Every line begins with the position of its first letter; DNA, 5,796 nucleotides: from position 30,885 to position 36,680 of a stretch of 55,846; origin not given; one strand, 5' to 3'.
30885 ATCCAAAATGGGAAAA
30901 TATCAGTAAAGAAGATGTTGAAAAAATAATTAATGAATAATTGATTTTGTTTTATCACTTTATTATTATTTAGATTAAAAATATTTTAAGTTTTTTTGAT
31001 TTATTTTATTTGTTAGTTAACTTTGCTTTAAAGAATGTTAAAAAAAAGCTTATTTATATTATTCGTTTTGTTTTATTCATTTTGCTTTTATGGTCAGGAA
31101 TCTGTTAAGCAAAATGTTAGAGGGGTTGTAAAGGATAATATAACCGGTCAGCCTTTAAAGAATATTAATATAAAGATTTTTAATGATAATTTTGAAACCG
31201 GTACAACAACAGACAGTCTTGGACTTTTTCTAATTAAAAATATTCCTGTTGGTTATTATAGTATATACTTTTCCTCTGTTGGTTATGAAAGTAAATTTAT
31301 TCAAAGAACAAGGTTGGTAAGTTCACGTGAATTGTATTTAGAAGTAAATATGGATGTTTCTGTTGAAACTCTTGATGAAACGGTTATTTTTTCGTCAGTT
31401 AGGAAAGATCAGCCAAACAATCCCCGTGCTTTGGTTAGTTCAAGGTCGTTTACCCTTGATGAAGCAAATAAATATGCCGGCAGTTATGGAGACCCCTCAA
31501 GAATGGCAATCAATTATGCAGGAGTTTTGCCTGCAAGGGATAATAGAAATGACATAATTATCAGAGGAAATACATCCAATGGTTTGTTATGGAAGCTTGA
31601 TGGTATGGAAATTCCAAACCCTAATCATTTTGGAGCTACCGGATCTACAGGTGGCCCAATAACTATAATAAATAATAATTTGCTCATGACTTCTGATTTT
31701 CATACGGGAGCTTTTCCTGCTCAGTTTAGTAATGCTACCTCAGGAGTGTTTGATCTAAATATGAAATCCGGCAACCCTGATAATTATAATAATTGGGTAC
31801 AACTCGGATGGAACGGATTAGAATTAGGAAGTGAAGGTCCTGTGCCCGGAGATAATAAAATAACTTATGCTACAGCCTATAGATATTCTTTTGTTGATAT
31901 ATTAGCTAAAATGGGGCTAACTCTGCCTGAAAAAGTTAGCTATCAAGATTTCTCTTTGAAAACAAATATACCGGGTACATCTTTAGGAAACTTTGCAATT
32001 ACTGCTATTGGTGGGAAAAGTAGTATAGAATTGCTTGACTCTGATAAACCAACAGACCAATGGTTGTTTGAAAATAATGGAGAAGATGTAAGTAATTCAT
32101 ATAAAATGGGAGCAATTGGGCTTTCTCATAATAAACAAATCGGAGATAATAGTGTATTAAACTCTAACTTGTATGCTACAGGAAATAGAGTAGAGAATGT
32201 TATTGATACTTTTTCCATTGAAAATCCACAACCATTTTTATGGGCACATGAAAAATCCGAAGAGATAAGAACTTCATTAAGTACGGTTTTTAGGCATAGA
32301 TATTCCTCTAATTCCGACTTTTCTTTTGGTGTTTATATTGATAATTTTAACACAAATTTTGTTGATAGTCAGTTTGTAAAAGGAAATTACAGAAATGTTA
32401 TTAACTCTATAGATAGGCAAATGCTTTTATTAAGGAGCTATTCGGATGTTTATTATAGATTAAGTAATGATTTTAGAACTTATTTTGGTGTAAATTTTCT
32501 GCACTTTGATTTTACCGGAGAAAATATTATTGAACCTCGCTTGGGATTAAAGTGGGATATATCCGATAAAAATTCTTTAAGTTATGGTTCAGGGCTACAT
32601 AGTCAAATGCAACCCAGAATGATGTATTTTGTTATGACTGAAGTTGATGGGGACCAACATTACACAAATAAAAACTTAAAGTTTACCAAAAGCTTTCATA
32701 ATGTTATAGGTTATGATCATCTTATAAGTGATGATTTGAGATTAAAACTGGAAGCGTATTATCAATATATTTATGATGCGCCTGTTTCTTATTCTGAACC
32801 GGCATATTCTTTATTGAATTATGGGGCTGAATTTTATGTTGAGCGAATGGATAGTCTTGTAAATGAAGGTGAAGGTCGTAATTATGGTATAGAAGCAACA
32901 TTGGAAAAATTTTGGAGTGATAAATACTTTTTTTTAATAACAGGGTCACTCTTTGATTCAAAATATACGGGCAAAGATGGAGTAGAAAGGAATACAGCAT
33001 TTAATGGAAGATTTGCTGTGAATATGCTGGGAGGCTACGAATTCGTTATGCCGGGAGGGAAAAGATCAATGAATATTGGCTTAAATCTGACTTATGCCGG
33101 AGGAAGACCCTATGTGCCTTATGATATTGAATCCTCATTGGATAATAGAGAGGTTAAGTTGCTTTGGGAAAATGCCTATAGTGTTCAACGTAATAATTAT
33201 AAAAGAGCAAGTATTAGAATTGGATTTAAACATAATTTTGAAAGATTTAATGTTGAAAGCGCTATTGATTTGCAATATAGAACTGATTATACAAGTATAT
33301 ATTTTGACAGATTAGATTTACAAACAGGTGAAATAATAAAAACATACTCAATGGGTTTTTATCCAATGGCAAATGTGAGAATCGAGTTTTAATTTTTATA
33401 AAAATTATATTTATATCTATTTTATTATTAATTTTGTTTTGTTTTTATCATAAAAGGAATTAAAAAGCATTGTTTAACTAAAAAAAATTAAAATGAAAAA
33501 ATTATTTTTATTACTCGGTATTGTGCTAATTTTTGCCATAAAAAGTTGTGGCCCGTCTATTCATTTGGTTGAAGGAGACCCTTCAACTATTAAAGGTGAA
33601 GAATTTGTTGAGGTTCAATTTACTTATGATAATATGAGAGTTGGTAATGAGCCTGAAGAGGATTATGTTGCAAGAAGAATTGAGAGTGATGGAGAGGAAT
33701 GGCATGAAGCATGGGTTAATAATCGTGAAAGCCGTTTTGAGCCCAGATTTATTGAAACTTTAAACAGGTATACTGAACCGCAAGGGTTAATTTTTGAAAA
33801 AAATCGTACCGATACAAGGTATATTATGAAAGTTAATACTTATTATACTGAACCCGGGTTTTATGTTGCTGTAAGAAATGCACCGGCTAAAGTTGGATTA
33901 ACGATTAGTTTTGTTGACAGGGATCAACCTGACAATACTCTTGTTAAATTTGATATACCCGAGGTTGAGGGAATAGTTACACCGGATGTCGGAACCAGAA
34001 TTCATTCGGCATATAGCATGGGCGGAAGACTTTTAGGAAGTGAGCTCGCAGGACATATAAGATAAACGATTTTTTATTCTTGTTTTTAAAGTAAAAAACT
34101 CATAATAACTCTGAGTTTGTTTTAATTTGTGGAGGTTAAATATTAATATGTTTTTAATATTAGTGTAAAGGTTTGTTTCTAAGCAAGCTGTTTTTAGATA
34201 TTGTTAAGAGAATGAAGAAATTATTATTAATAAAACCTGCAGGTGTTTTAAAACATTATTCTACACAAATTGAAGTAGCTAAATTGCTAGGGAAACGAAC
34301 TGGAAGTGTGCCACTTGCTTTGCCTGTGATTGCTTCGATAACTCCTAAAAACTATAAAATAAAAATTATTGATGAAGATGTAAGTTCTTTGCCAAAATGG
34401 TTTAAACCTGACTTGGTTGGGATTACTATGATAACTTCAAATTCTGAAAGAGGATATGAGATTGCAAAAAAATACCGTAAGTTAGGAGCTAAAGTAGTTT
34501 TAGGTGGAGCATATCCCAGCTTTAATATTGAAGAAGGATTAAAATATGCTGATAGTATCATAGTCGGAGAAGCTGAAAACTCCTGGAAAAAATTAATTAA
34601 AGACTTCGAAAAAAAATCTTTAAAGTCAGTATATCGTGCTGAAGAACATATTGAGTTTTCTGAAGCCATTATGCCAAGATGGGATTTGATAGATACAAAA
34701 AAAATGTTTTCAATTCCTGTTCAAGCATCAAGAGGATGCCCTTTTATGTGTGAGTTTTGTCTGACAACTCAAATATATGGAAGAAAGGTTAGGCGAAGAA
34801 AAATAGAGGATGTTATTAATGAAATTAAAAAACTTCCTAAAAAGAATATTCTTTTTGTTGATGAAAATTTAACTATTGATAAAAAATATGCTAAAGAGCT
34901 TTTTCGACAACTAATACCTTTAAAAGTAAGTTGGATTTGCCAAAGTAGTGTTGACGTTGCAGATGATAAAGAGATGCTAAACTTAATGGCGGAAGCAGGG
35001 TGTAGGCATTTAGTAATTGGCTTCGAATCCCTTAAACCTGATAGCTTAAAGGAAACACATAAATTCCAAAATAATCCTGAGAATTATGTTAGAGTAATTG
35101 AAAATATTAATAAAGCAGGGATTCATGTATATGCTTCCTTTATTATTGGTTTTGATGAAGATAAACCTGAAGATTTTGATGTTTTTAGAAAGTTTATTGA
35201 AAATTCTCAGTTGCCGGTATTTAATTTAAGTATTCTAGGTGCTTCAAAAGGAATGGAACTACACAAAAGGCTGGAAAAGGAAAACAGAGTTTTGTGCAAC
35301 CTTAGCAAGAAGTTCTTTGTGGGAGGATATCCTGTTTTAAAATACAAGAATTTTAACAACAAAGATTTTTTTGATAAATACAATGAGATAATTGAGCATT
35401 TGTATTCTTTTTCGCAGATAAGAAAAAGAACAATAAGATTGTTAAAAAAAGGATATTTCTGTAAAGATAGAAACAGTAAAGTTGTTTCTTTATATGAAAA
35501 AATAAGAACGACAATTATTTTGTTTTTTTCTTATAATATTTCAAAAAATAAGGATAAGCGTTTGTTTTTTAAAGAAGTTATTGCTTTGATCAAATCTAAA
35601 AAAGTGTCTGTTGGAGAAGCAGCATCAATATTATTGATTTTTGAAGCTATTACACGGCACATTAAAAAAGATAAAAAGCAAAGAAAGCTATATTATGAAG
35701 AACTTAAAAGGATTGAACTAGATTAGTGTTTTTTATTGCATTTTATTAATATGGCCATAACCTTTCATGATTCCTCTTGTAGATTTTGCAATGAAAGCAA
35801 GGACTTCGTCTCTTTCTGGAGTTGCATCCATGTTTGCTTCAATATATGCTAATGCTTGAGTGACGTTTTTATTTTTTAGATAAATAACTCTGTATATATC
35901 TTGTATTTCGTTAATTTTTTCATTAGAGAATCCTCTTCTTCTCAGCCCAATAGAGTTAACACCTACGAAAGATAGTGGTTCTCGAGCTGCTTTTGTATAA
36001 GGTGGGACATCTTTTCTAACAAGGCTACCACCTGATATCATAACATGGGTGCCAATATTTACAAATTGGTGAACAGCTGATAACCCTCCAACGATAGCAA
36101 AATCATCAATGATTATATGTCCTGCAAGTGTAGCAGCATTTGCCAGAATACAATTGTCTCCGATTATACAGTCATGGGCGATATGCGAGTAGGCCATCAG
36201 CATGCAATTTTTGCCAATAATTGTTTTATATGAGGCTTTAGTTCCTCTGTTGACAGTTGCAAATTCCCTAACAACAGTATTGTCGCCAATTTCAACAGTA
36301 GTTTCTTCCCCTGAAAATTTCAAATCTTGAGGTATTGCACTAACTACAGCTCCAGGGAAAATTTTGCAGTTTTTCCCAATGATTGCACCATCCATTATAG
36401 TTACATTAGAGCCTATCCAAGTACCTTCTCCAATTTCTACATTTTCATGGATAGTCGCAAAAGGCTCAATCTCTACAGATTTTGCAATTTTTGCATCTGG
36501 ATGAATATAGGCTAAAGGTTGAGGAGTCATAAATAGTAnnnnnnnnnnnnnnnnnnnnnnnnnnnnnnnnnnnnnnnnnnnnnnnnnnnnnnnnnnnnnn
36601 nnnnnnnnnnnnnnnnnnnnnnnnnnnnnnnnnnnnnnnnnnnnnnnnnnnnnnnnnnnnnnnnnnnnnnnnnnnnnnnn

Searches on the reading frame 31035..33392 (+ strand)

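Call 68: search_protein_families(library=pfam, proteins=[window:31035-33392:+], max_evalue=0.0001)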
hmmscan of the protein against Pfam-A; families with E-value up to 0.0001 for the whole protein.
window:31035-33392:+ (785 aa): 2 families
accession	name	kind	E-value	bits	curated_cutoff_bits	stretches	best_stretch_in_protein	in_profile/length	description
PF13620.12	CarboxypepD_reg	-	2.3e-12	47.5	32.3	1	28-104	2-79/82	Carboxypeptidase regulatory-like domain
PF13715.12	CarbopepD_reg_2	-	3.2e-11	43.6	32.2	1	28-117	1-87/88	CarboxypepD_reg-like domain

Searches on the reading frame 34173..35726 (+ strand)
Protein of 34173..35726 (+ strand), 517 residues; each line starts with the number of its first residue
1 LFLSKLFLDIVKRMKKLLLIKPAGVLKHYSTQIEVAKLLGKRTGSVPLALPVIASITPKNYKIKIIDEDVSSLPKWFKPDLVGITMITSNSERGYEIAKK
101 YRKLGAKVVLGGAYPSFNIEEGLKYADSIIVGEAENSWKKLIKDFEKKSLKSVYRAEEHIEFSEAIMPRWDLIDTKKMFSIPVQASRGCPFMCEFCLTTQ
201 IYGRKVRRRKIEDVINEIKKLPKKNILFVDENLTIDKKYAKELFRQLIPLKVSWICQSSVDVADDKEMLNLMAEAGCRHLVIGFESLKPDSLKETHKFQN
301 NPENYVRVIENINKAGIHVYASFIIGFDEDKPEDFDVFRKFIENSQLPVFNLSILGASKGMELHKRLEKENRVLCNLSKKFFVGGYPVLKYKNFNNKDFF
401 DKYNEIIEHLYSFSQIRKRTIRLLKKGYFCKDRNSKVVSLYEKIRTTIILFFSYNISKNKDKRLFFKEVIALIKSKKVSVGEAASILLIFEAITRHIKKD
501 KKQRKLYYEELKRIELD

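Call 68: search_protein_families(library=pfam, proteins=[window:34173-35726:+], max_evalue=0.0001)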
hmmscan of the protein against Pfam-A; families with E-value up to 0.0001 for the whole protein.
window:34173-35726:+ (517 aa): 3 families
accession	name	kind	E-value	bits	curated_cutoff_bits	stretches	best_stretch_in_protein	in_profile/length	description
PF04055.27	Radical_SAM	-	5.1e-22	79.3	29.5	1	185-342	3-166/166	Radical SAM superfamily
PF02310.24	B12-binding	-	3.1e-08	33.9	32.1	1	68-137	41-116/121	B12 binding domain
PF13282.11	DUF4070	-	4.4e-06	27.2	22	1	363-492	3-130/144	Domain of unknown function (DUF4070)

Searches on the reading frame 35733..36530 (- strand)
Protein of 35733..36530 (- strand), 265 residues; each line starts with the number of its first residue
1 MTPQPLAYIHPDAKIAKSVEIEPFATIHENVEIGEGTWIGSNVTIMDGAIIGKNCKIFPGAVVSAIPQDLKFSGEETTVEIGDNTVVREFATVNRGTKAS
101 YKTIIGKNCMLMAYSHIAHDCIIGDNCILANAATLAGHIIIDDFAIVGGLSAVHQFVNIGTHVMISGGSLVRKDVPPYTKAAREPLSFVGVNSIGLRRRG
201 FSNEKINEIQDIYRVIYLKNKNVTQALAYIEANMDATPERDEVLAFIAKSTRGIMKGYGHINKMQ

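Call 10: search_protein_families(library=pfam, proteins=[window:35733-36530:-], max_evalue=0.01)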
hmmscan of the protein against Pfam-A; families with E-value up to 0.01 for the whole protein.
window:35733-36530:- (265 aa): 7 families
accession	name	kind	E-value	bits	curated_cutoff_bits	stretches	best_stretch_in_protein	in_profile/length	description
PF00132.30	Hexapep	-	7.9e-34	114.4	27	2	103-136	2-35/36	Bacterial transferase hexapeptide (six repeats)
PF13720.11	Acetyltransf_11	-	4.5e-26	91.5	24.5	1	174-255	1-82/82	Udp N-acetylglucosamine O-acyltransferase; Domain 2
PF25084.1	LbH_EIF2B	-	1.7e-12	47.7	54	2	91-175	16-97/105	EIF2B subunit epsilon LbH domain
PF14602.12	Hexapep_2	-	2.8e-05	24.2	27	1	31-64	2-33/34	Hexapeptide repeat of succinyl-transferase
PF21711.3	DCTN5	-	0.00012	22.2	40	0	79-149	85-148/182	Dynactin subunit 5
PF24894.1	Hexapep_GlmU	-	0.00059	20.4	23.3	0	15-63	37-83/104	GlmU-like, C-terminal hexapeptide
PF25087.1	GMPPB_C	-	0.001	19.1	39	0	41-143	3-97/110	GMPPB C-terminal domain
